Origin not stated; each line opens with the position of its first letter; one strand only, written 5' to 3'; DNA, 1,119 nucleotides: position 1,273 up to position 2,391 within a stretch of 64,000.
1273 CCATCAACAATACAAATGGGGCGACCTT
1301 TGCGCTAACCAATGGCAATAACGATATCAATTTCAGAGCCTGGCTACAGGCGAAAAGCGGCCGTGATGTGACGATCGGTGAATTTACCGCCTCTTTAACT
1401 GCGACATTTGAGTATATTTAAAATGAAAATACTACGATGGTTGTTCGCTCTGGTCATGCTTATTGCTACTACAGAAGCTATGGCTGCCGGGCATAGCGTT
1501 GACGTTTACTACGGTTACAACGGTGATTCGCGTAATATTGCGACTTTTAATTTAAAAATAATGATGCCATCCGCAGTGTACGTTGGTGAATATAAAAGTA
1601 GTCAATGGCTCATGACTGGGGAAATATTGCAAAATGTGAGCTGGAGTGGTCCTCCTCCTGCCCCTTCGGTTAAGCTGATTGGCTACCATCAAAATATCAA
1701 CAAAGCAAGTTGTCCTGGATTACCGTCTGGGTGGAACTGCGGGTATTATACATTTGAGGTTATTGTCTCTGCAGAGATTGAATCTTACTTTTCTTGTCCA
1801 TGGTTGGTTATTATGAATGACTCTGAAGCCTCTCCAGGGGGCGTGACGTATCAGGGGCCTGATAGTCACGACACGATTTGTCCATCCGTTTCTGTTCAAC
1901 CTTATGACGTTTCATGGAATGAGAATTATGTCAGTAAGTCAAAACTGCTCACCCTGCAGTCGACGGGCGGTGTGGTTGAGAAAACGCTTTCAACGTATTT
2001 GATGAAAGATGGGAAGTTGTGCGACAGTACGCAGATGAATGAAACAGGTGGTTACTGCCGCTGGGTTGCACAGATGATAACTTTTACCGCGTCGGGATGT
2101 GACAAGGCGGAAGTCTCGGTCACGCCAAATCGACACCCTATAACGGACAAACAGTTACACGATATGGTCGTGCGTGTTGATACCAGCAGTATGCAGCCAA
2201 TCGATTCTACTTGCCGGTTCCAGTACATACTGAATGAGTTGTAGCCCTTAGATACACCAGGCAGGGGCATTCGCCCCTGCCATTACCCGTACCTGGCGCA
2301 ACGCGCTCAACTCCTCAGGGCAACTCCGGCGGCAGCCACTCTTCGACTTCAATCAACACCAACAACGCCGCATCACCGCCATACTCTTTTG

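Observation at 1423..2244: Cysteine-rich secreted protein YfcO as the terminal gene of a cryptic chaperone-usher fimbrial operon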

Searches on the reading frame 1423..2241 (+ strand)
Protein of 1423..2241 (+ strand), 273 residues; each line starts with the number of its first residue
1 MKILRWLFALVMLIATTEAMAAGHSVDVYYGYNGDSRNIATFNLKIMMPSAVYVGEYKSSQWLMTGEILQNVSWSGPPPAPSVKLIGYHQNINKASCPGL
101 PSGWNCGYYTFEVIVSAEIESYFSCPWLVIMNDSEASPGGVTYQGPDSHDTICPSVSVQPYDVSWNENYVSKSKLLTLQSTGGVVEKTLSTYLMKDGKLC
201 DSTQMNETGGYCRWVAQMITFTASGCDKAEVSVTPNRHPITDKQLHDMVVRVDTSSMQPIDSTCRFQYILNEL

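Call 5: search_protein_families(proteins=[window:1423-2241:+], library=ncbifam, max_evalue=0.01)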
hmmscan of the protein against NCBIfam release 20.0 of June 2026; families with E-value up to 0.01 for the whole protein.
window:1423-2241:+ (273 aa): 0 families

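Call 6: profile_search(protein=window:1423-2241:+)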
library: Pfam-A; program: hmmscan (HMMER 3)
A. the first sequence (273 residues): domains with independent E <= 10: 1; with E <= 0.001: 1
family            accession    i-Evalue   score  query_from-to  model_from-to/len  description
DUF2544           PF11245.13   5.9e-138   458.7      44-273         1-246/246  Protein of unknown function (DUF2544)

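Call 14: find_homologous_proteins(query=window:1423-2241:+, max_evalue=0.001)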
Query window:1423-2241:+ (273 aa): 143 proteins with E <= 0.001 among 344 candidates; the best 120 are listed.
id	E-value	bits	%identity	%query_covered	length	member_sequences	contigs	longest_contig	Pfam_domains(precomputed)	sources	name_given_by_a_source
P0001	1.2e-184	630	100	100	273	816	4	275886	PF11245.14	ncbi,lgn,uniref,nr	ncbi:fimbrial adhesin YfcO [Escherichia coli]|uniref:fimbrial adhesin YfcO n=1 Tax=Escherichia coli 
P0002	4.8e-150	517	100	82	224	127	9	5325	PF11245.14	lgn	-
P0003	4.6e-146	504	80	100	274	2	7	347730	PF11245.14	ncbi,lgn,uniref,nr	ncbi:fimbrial adhesin YfcO [Escherichia coli]|uniref:fimbrial adhesin YfcO n=1 Tax=Escherichia coli 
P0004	1.3e-144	499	78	100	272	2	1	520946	PF11245.14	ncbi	ncbi:fimbrial adhesin YfcO [Escherichia coli]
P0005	2.4e-142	492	78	100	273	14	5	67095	PF11245.14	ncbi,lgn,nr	ncbi:DUF2544 domain-containing protein [Escherichia coli]|nr:DUF2544 domain-containing protein [Esch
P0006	6.9e-142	490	78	100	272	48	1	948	PF11245.14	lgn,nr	nr:DUF2544 domain-containing protein [Escherichia coli]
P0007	8.7e-139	480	74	100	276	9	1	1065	PF11245.14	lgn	-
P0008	2.5e-135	469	73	100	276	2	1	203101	PF11245.14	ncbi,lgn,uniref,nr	ncbi:StfH/YfcO family fimbrial adhesin [Pseudocitrobacter sp. 2023EL-00150]|uniref:StfH/YfcO family 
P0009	5.4e-135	467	73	100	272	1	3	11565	PF11245.14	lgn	-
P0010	6.5e-135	467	72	100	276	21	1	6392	PF11245.14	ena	-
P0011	5.5e-133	461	71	100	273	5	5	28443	PF11245.14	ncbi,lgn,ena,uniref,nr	ncbi:DUF2544 domain-containing protein [Escherichia coli]|uniref:StfH/YfcO family fimbrial adhesin n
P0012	3.1e-131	455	72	100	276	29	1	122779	PF11245.14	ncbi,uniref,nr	ncbi:StfH/YfcO family fimbrial adhesin [Escherichia coli]|uniref:StfH/YfcO family fimbrial adhesin n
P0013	1.1e-130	453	71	100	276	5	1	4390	PF11245.14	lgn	-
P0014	1.4e-126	440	80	85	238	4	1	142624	PF11245.14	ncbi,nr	ncbi:DUF2544 domain-containing protein, partial [Escherichia coli]|nr:DUF2544 domain-containing prot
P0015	3.2e-126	439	73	100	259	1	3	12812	PF11245.14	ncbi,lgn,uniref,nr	ncbi:StfH/YfcO family fimbrial adhesin [Escherichia coli]|uniref:StfH/YfcO family fimbrial adhesin n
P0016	9.9e-125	434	67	100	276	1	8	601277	PF11245.14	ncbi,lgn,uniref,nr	ncbi:StfH/YfcO family fimbrial adhesin [Escherichia albertii]|uniref:StfH/YfcO family fimbrial adhes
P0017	6.8e-85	303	80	60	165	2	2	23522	PF11245.14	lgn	-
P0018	8.1e-79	283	52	100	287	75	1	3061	PF11245.14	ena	-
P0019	1.6e-78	282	49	100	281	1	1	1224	PF11245.14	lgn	-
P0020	5.5e-78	280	48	99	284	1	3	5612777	PF11245.14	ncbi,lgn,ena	ncbi:StfH/YfcO family fimbrial adhesin [Pseudocitrobacter corydidari]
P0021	3.5e-77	278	51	100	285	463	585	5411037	PF11245.14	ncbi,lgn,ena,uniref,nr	ncbi:TPA: DUF2544 domain-containing protein [Escherichia coli]|uniref:DUF2544 domain-containing prot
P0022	4.8e-77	277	48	100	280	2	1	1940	PF11245.14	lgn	-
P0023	2.3e-75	272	47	100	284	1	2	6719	PF11245.14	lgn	-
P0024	3.6e-75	271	47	100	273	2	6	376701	PF11245.14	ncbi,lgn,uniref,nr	ncbi:hypothetical protein CRG95_18505 [Escherichia sp. E4208]|uniref:StfH/YfcO family fimbrial adhes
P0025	6.2e-75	270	49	100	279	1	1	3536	PF11245.14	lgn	-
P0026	3.5e-74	268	48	99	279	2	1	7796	PF11245.14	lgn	-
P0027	8.4e-74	267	48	100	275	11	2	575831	PF11245.14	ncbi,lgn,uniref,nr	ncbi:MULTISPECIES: StfH/YfcO family fimbrial adhesin [unclassified Escherichia]|uniref:StfH/YfcO fam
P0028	3.4e-73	265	49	85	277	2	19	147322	PF11245.14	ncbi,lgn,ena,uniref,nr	ncbi:StfH/YfcO family fimbrial adhesin [Escherichia coli]|uniref:StfH/YfcO family fimbrial adhesin n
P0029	5.7e-73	264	50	100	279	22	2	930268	PF11245.14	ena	-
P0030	7.9e-73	264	47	100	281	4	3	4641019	PF11245.14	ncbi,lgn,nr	ncbi:DUF2544 domain-containing protein [Escherichia coli]|nr:DUF2544 domain-containing protein [Esch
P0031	1.0e-72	263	48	100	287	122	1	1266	PF11245.14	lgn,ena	-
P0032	2.6e-72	262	48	96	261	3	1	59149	PF11245.14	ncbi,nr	ncbi:hypothetical protein CRU79_12115 [Escherichia sp. E4385]|nr:hypothetical protein CRU79_12115 [E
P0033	2.9e-72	262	50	100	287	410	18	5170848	PF11245.14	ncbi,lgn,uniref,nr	ncbi:StfH/YfcO family fimbrial adhesin [Escherichia coli]|uniref:DUF2544 domain-containing protein n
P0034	2.0e-71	259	48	93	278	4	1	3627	PF11245.14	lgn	-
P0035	4.9e-71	258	53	85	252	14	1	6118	PF11245.14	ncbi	ncbi:TPA: StfH/YfcO family fimbrial adhesin, partial [Escherichia coli]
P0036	5.7e-71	257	46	100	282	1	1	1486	PF11245.14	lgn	-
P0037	7.9e-71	257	46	100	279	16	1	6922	PF11245.14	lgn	-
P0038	1.2e-70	256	48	100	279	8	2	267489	PF11245.14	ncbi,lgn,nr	ncbi:StfH/YfcO family fimbrial adhesin [Escherichia albertii]|nr:DUF2544 domain-containing protein [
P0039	3.2e-70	255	45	100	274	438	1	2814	PF11245.14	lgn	-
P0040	3.9e-70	255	49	100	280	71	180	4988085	PF11245.14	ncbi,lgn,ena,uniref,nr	ncbi:DUF2544 domain-containing protein [Escherichia coli]|uniref:StfH/YfcO family fimbrial adhesin n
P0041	4.0e-70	255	47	100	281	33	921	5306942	PF11245.14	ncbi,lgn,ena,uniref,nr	ncbi:DUF2544 domain-containing protein [Escherichia coli]|uniref:PF11245 family protein n=1 Tax=Esch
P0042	8.7e-70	254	44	100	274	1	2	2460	PF11245.14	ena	-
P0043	1.1e-69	253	46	93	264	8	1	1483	PF11245.14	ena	-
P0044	1.2e-69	253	46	100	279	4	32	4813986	PF11245.14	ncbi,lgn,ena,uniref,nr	ncbi:DUF2544 domain-containing protein [Escherichia coli]|uniref:StfH/YfcO family fimbrial adhesin n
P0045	1.3e-69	253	49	100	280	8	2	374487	PF11245.14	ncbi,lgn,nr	ncbi:StfH/YfcO family fimbrial adhesin [Escherichia albertii]|nr:StfH/YfcO family fimbrial adhesin [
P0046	2.0e-69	252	46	100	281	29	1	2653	PF11245.14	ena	-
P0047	2.4e-69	252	47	100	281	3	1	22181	PF11245.14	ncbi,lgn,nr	ncbi:TPA: DUF2544 domain-containing protein [Escherichia coli]|nr:DUF2544 domain-containing protein 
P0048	3.3e-69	252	51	84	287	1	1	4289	PF11245.14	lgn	-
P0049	4.6e-69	251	46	100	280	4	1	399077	PF11245.14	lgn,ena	-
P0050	6.4e-69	251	46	100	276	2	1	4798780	PF11245.14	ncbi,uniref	ncbi:StfH/YfcO family fimbrial adhesin [Escherichia albertii]|uniref:StfH/YfcO family fimbrial adhes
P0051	7.4e-69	251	46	100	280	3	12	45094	PF11245.14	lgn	-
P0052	8.5e-69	250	47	100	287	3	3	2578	PF11245.14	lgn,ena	-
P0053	8.7e-69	250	50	85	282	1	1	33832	PF11245.14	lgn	-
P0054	9.8e-69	250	45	100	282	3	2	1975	PF11245.14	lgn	-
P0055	1.3e-68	250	46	100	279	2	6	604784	PF11245.14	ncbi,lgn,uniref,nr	ncbi:YfcO family protein [Escherichia coli]|uniref:StfH/YfcO family fimbrial adhesin n=1 Tax=Escheri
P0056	1.4e-68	250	47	93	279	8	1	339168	PF11245.14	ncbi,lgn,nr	ncbi:DUF2544 domain-containing protein [Escherichia coli]|nr:DUF2544 domain-containing protein [Esch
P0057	1.4e-68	250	47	99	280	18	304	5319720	PF11245.14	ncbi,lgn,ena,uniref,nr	ncbi:TPA: StfH/YfcO family fimbrial adhesin [Escherichia coli]|uniref:DUF2544 domain-containing prot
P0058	1.6e-68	249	43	100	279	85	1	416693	PF11245.14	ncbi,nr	ncbi:TPA: DUF2544 domain-containing protein [Escherichia coli]|nr:DUF2544 domain-containing protein 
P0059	1.7e-68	249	45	99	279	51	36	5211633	PF11245.14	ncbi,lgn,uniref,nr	ncbi:TPA: DUF2544 domain-containing protein [Escherichia coli]|uniref:StfH/YfcO family fimbrial adhe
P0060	2.0e-68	249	47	100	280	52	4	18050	PF11245.14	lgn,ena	-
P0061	6.0e-68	248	43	100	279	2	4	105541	PF11245.14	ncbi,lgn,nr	ncbi:TPA: DUF2544 domain-containing protein [Escherichia coli]|nr:DUF2544 domain-containing protein 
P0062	1.7e-67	246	45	100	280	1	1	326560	PF11245.14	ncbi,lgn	-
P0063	4.2e-67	245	73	55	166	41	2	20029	PF11245.14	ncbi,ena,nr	ncbi:TPA: DUF2544 domain-containing protein [Escherichia coli]|nr:YfcO family protein [Escherichia c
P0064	8.6e-67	244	48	100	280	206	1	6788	PF11245.14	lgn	-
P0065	8.8e-67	244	47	99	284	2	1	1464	PF11245.14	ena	-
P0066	9.6e-67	244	44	100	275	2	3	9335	PF11245.14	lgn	-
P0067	1.1e-66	243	47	99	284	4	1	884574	PF11245.14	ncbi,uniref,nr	ncbi:DUF2544 domain-containing protein [Escherichia coli]|uniref:StfH/YfcO family fimbrial adhesin n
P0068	1.2e-66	243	42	100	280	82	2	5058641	PF11245.14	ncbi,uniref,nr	ncbi:YfcO family protein [Escherichia coli]|uniref:StfH/YfcO family fimbrial adhesin n=1 Tax=Escheri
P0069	1.9e-66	243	46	99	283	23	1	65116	PF11245.14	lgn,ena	-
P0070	2.3e-66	242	46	100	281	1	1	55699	PF11245.14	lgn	-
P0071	2.6e-66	242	44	100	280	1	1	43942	PF11245.14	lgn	-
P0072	3.2e-66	242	43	99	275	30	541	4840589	PF11245.14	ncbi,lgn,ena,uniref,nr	ncbi:DUF2544 domain-containing protein [Escherichia coli]|uniref:DUF2544 domain-containing protein n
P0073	5.0e-66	241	43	100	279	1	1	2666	PF11245.14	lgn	-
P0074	8.1e-66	241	47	85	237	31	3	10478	PF11245.14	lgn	-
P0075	9.0e-66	240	46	100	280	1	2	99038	PF11245.14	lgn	-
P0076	1.6e-65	240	46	99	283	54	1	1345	PF11245.14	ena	-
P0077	2.4e-65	239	45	100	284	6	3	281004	PF11245.14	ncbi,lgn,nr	ncbi:DUF2544 domain-containing protein [Escherichia coli]|nr:DUF2544 domain-containing protein [Esch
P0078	3.1e-65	239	43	100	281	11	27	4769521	PF11245.14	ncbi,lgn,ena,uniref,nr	ncbi:DUF2544 domain-containing protein [Escherichia coli]|uniref:StfH/YfcO family fimbrial adhesin n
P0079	3.5e-65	238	45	100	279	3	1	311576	PF11245.14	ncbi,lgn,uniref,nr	ncbi:StfH/YfcO family fimbrial adhesin [Escherichia albertii]|uniref:StfH/YfcO family fimbrial adhes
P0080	5.3e-65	238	46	99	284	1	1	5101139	PF11245.14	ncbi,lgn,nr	ncbi:DUF2544 domain-containing protein [Escherichia coli]|nr:DUF2544 domain-containing protein [Esch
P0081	5.7e-65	238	44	99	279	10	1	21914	PF11245.14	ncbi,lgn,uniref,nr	ncbi:StfH/YfcO family fimbrial adhesin [Escherichia albertii]|uniref:StfH/YfcO family fimbrial adhes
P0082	9.4e-65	237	45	99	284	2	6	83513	PF11245.14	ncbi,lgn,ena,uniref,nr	ncbi:StfH/YfcO family fimbrial adhesin [Escherichia coli]|uniref:StfH/YfcO family fimbrial adhesin n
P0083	1.6e-64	236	45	99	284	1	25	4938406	PF11245.14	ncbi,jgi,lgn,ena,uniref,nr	ncbi:adhesin [Escherichia coli]|uniref:StfH/YfcO family fimbrial adhesin n=1 Tax=Escherichia coli Ta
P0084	1.8e-64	236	45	99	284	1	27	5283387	PF11245.14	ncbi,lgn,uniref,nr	ncbi:TPA: StfH/YfcO family fimbrial adhesin [Escherichia coli]|uniref:StfH/YfcO family fimbrial adhe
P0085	2.6e-64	236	46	99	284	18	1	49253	PF11245.14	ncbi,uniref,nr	ncbi:StfH/YfcO family fimbrial adhesin [Escherichia coli]|uniref:StfH/YfcO family fimbrial adhesin n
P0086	8.3e-64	234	45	100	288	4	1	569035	PF11245.14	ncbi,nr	ncbi:TPA: DUF2544 domain-containing protein [Escherichia coli]|nr:DUF2544 domain-containing protein 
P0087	9.5e-64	234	45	100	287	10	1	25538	PF11245.14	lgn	-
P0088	1.1e-63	234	49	84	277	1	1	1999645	PF11245.14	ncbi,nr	ncbi:putative fimbrial adhesin YfcO [Escherichia coli TA054]|nr:putative fimbrial adhesin YfcO [Esch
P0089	1.3e-63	233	48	85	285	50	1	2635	PF11245.14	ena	-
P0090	1.8e-63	233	46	100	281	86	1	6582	PF11245.14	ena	-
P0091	2.9e-63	232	42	100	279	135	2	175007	PF11245.14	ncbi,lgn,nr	ncbi:DUF2544 domain-containing protein [Escherichia coli]|nr:DUF2544 domain-containing protein [Esch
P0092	4.0e-63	232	46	86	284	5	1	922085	PF11245.14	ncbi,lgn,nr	ncbi:DUF2544 domain-containing protein [Escherichia coli]|nr:DUF2544 domain-containing protein [Esch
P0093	4.1e-63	232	45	99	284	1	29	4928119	PF11245.14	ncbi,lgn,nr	ncbi:DUF2544 domain-containing protein [Escherichia coli]|nr:DUF2544 domain-containing protein [Esch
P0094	5.6e-63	231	53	77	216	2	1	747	PF11245.14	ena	-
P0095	5.7e-63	231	45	91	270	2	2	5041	PF11245.14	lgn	-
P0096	6.6e-63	231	46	99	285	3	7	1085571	PF11245.14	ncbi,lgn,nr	ncbi:DUF2544 domain-containing protein [Escherichia coli]|nr:DUF2544 domain-containing protein [Esch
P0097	8.3e-63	231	43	100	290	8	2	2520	PF11245.14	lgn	-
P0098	1.4e-62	230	45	99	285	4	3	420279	PF11245.14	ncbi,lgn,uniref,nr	ncbi:TPA: DUF2544 domain-containing protein [Escherichia coli]|uniref:StfH/YfcO family fimbrial adhe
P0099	2.6e-62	229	45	99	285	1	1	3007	PF11245.14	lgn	-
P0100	2.8e-62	229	45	99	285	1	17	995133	PF11245.14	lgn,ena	-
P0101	3.8e-62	229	45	99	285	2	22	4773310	PF11245.14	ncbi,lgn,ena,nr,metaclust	ncbi:DUF2544 domain-containing protein [Escherichia coli]|nr:StfH/YfcO family fimbrial adhesin [Esch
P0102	4.1e-62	228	45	99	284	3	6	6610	PF11245.14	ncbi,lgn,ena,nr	ncbi:TPA: StfH/YfcO family fimbrial adhesin [Escherichia coli]|nr:DUF2544 domain-containing protein 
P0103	4.4e-62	228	45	99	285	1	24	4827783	PF11245.14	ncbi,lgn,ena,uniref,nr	ncbi:StfH/YfcO family fimbrial adhesin [Escherichia coli]|uniref:StfH/YfcO family fimbrial adhesin n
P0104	5.6e-62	228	45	89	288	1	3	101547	PF11245.14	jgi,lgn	jgi:hypothetical protein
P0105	7.4e-62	228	44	99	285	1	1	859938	PF11245.14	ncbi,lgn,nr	ncbi:DUF2544 domain-containing protein [Escherichia coli]|nr:DUF2544 domain-containing protein [Esch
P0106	9.4e-62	227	43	100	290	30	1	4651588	PF11245.14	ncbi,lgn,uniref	ncbi:StfH/YfcO family fimbrial adhesin [Escherichia ruysiae]|uniref:StfH/YfcO family fimbrial adhesi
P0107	1.1e-61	227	44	99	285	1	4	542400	PF11245.14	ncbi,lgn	ncbi:TPA: StfH/YfcO family fimbrial adhesin [Escherichia coli]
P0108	1.8e-61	226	42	100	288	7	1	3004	PF11245.14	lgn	-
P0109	6.0e-61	225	42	99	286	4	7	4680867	PF11245.14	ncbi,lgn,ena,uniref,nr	ncbi:TPA: DUF2544 domain-containing protein [Escherichia coli]|uniref:StfH/YfcO family fimbrial adhe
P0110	8.5e-61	224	43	94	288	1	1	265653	PF11245.14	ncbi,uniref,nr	ncbi:StfH/YfcO family fimbrial adhesin [Escherichia coli]|uniref:StfH/YfcO family fimbrial adhesin n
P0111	9.2e-61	224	42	100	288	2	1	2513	PF11245.14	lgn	-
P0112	1.4e-60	223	44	99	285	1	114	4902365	PF11245.14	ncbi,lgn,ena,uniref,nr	ncbi:DUF2544 domain-containing protein [Escherichia coli]|uniref:StfH/YfcO family fimbrial adhesin n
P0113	1.6e-60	223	43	100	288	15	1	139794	PF11245.14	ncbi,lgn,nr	ncbi:DUF2544 domain-containing protein [Escherichia coli]|nr:DUF2544 domain-containing protein [Esch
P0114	1.9e-60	223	44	99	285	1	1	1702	PF11245.14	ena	-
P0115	3.2e-60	222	42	100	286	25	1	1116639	PF11245.14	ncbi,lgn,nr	ncbi:DUF2544 domain-containing protein [Escherichia coli]|nr:DUF2544 domain-containing protein [Esch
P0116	3.7e-60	222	44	99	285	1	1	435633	PF11245.14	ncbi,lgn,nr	ncbi:DUF2544 domain-containing protein [Escherichia coli]|nr:DUF2544 domain-containing protein [Esch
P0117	3.7e-60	222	44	99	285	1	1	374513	PF11245.14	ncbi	-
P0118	4.7e-60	222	43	100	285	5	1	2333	PF11245.14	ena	-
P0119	4.9e-60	222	44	84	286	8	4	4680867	PF11245.14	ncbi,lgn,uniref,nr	ncbi:TPA: DUF2544 domain-containing protein [Escherichia coli]|uniref:StfH/YfcO family fimbrial adhe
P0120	5.4e-60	221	50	81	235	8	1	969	PF11245.14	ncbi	ncbi:StfH/YfcO family fimbrial adhesin, partial [Escherichia coli]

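Call 19: search_solved_structures(query=A1, max_evalue=10, show_alignments=2)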
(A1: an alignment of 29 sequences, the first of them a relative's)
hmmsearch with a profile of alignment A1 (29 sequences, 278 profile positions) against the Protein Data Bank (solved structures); distinct sequences matched with E-value up to 10: 0.

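Call 29: search_dna_similar(query=window:1423-2241:+, collection=plasmids, mode=protein, max_rows=15, max_evalue=0.001)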
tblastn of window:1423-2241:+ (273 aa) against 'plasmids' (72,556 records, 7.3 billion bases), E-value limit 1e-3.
Records with a match: 5; places in all: 5; records where one place covers at least 80% of the query: 5.
Best place of each record, by identity: >=99% 1; <60% 4.
By first word of the organism name: Escherichia 5.
By predicted mobility (MOB-suite, as given by PLSDB): non-mobilizable 5.
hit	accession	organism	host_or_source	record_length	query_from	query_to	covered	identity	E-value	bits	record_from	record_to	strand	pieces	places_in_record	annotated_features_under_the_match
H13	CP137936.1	Escherichia coli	Homo sapiens,other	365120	1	273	100%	100.0%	0e+0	570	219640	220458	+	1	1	yfcO: fimbrial adhesin YfcO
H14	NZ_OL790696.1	Escherichia coli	-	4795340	1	271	99%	41.3%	1e-54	196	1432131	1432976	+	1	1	none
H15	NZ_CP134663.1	Escherichia coli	Larus michahellis,bacteria,cloaca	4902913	7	268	96%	42.7%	6e-64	223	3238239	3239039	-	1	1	none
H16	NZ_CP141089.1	Escherichia coli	Homo sapiens,Infected Human Urine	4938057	7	268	96%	42.7%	1e-63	223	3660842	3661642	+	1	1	none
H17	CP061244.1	Escherichia coli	Homo sapiens,cell culture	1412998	1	271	99%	40.9%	4e-63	221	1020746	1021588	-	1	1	DUF2544 domain-containing protein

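Call 38: search_protein_representatives(alignment_id=A1)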
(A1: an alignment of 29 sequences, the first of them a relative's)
Query: 29 sequences, 278 profile positions. Proteins with E-value up to 0.001 (for the whole library): 74; up to 1e-10: 50; up to 1e-30: 26. The best 74 are listed.
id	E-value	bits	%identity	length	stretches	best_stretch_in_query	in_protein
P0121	7.4e-116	402.9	-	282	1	1-278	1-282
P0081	4.9e-112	390.4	-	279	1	1-278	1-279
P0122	1.2e-108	379.2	-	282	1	1-278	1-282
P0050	2.2e-107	375.1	-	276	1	4-278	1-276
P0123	1.3e-101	356.2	-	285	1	1-278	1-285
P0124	6.4e-101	353.9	-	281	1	1-278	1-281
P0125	2.0e-75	270.3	-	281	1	1-278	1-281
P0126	9.3e-75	268.1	-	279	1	7-278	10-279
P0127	5.1e-74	265.7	-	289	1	6-278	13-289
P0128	2.7e-68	246.9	-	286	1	1-277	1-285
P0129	2.0e-64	234.2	-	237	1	1-220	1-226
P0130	3.2e-60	220.4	-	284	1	6-278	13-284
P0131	6.3e-60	219.5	-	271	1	1-275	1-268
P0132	2.1e-57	211.2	-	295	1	1-278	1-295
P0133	6.7e-55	203.0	-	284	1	2-278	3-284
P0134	2.0e-49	185.0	-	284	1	14-278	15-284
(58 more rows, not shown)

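Call 42: find_encoding_contigs(protein=P0134, flank=9000, max_places=2)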
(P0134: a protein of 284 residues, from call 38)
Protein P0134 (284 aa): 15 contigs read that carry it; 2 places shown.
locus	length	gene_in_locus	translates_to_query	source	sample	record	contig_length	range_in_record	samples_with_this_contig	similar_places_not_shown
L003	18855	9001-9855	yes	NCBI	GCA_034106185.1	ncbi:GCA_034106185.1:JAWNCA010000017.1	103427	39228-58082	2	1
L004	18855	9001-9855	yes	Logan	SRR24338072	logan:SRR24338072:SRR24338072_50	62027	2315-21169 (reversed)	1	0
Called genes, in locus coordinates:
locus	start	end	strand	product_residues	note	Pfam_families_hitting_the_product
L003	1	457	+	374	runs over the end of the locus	PF03969:AFG1_ATPase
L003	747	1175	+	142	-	PF00572:Ribosomal_L13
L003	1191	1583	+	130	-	PF00380:Ribosomal_S9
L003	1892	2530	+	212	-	PF02798:GST_N, PF13417:GST_N_3, PF13409:GST_N_2, PF00043:GST_C, PF13410:GST_C_2 (weak)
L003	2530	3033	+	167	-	PF04386:SspB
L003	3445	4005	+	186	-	PF00419:Fimbrial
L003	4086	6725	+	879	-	PF13954:PapC_N, PF00577:Usher, PF13953:PapC_C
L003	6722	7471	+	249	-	PF00345:PapD_N, PF02753:PapD_C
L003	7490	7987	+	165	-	PF00419:Fimbrial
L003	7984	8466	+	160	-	PF00419:Fimbrial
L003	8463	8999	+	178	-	PF00419:Fimbrial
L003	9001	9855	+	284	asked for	PF11245:DUF2544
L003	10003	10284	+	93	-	-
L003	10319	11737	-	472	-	PF14691:Fer4_20, PF07992:Pyr_redox_2 (weak), PF00070:Pyr_redox (faint), PF01494:FAD_binding_3 (weak), PF01946:Thi4 (weak), PF07992:Pyr_redox_2, PF12831:FAD_oxidored (weak), PF13450:NAD_binding_8, +6 more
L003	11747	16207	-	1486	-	PF00310:GATase_2, PF04898:Glu_syn_central, PF01645:Glu_synthase, PF01493:GXGXG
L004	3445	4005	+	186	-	PF00419:Fimbrial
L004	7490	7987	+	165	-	PF00419:Fimbrial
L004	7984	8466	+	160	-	PF00419:Fimbrial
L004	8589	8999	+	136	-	PF00419:Fimbrial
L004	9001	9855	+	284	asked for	PF11245:DUF2544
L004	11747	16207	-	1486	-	PF00310:GATase_2, PF04898:Glu_syn_central, PF01645:Glu_synthase, PF01493:GXGXG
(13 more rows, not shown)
